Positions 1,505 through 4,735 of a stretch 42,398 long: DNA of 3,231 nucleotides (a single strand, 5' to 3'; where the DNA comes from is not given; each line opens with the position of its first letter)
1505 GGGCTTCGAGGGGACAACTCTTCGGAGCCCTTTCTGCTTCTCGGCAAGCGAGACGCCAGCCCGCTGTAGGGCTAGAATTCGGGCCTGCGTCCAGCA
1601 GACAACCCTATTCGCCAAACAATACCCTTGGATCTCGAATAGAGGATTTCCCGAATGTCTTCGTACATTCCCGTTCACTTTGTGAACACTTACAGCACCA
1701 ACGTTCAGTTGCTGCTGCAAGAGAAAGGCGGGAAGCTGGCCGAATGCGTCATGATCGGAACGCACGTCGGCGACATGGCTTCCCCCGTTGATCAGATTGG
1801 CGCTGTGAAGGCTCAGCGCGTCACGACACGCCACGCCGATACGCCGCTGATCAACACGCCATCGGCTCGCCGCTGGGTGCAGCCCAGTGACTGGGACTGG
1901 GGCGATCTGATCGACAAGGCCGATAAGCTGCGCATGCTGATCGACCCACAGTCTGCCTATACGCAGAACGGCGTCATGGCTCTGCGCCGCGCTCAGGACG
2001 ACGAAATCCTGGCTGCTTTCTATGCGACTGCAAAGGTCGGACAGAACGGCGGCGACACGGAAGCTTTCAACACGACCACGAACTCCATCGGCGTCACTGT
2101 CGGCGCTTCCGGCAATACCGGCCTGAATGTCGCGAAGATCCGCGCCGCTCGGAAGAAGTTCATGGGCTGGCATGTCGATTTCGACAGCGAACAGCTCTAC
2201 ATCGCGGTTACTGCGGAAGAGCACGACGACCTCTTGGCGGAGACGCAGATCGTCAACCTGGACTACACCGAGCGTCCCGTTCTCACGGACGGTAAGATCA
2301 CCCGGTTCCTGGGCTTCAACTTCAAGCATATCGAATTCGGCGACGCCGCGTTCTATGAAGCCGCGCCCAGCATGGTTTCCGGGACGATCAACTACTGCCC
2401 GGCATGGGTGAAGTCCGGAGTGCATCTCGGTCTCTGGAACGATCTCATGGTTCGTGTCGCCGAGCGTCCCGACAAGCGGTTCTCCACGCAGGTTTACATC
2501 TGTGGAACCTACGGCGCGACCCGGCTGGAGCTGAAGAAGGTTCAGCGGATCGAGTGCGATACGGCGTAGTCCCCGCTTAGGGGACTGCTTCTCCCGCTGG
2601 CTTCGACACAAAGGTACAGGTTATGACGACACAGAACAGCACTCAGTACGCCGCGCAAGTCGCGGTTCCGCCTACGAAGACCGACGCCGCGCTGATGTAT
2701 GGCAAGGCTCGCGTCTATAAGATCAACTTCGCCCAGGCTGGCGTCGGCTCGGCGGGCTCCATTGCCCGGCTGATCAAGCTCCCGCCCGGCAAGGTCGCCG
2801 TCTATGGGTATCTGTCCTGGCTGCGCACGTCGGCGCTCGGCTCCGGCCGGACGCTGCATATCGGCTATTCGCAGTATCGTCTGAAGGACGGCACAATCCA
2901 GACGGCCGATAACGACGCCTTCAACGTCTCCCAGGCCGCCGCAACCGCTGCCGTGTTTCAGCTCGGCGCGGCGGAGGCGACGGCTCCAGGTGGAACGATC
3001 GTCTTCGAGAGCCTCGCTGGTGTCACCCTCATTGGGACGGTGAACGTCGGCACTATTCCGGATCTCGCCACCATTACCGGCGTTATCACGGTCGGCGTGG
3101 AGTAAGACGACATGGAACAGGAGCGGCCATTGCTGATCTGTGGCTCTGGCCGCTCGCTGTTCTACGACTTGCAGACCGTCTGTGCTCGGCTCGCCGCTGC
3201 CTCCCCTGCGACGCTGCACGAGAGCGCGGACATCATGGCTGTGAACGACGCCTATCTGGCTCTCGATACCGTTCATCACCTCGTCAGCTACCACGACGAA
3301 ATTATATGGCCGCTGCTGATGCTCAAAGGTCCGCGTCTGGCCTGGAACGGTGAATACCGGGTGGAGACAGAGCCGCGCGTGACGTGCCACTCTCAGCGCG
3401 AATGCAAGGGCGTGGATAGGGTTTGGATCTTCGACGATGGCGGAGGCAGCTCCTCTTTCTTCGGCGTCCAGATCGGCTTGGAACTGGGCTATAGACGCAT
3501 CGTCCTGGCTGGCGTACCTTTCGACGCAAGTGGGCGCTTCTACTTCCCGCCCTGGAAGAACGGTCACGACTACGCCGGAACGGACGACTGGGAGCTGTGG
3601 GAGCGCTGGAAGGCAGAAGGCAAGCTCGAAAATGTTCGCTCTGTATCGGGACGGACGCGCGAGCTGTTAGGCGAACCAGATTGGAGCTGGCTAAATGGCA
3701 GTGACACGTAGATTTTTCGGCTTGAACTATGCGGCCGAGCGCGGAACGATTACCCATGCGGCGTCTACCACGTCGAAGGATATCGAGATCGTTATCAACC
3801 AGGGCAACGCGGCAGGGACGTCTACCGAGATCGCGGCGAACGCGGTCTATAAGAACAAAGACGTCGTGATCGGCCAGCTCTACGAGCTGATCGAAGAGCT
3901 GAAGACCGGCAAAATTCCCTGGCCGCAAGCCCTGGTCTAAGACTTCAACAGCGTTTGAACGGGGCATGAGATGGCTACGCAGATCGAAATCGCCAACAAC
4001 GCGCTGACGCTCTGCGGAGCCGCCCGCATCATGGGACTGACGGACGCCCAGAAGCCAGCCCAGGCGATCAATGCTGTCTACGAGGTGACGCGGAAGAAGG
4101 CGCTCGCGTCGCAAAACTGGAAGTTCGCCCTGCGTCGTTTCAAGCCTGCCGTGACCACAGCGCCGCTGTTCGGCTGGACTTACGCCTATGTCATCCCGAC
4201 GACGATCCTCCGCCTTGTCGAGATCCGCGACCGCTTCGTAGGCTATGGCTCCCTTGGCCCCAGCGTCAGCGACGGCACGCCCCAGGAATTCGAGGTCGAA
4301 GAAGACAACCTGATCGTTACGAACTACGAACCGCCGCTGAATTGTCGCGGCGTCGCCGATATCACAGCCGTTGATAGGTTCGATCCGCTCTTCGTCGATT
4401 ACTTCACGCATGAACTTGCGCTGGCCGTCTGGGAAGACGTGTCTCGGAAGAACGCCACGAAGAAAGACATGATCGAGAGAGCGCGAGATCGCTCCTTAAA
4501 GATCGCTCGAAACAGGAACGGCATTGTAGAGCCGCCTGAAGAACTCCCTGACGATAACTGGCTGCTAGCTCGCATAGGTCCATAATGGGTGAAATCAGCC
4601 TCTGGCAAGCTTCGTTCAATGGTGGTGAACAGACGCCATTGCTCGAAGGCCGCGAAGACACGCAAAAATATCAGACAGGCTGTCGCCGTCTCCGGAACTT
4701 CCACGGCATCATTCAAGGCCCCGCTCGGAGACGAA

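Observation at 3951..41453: Dispersed, frame-independent 12-mer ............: 5 exact and 6 near copies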

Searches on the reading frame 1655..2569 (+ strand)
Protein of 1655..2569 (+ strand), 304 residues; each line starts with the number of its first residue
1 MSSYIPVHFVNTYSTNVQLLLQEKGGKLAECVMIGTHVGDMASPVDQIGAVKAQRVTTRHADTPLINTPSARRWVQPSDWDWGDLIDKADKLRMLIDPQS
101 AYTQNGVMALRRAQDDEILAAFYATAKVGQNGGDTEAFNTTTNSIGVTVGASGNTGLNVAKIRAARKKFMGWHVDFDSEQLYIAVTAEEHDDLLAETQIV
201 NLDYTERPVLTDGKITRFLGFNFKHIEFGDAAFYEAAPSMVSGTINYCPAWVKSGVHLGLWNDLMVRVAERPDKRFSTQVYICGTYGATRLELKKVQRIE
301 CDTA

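Call 9: search_protein_families(library=phrogs, proteins=[window:1655-2569:+])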
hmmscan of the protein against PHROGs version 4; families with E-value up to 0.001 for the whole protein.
window:1655-2569:+ (304 aa): 2 families
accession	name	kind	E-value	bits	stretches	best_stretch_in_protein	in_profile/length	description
phrog_3437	-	head and packaging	8.7e-74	249.4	1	2-303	4-293/294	major head protein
phrog_267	-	head and packaging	1.1e-05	25.8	1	85-222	117-252/410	major head protein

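Call 14: find_related_loci(query=window:1655-2569:+, collection=genome_contigs, flank=10000)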
Query window:1655-2569:+ (304 aa) in genome_contigs; peptide patterns used: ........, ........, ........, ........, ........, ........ (x = any residue, [..] = any of these).
30 stretches matched a pattern, but none encodes a relative of the query by tblastn (E <= 1e-3).

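Call 15: find_encoding_contigs(protein=window:1655-2569:+, flank=10000, max_places=10)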
Protein window:1655-2569:+ (304 aa): 7 contigs read that carry it; 5 places shown.
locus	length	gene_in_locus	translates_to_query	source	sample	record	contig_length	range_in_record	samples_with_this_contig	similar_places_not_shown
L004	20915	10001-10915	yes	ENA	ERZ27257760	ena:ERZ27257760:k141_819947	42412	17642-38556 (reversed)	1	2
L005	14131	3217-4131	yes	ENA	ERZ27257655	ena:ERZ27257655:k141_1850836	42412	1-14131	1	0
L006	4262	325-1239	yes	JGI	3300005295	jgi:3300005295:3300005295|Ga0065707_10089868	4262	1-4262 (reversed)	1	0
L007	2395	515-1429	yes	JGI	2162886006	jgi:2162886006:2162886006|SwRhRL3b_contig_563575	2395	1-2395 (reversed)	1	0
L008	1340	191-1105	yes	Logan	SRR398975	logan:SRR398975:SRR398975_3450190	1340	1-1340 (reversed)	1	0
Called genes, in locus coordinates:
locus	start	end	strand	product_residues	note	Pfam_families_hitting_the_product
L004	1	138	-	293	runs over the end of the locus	-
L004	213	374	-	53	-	-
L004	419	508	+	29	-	-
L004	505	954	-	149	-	-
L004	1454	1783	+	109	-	PF24608:PDDEXK_15 (faint)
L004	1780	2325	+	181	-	-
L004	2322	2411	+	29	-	-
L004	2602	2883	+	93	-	PF13223:DUF4031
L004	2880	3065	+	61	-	-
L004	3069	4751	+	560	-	-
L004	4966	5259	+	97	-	-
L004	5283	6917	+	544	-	PF12236:Head-tail_con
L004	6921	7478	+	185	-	-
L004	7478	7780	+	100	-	PF25181:Phage_Bbp19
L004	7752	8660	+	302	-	-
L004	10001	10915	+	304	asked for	PF19821:Phage_capsid_2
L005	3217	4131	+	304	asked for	PF19821:Phage_capsid_2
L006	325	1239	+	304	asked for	PF19821:Phage_capsid_2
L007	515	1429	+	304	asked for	PF19821:Phage_capsid_2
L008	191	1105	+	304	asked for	PF19821:Phage_capsid_2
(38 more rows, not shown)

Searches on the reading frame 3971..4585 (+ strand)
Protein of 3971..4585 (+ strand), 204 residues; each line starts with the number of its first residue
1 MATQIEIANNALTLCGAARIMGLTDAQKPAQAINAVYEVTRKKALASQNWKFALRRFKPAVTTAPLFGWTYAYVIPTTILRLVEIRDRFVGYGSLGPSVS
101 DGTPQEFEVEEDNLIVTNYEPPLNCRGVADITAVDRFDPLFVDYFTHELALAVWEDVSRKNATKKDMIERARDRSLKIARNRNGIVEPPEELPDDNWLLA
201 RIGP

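Call 9: search_protein_families(library=phrogs, proteins=[window:3971-4585:+])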
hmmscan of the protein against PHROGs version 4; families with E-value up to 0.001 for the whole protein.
window:3971-4585:+ (204 aa): 2 families
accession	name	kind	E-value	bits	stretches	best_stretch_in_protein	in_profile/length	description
phrog_394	-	tail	3.5e-36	125.5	1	1-202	1-189/190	tail protein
phrog_9239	-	tail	9.5e-11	41.8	1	1-88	1-90/741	tail tubular protein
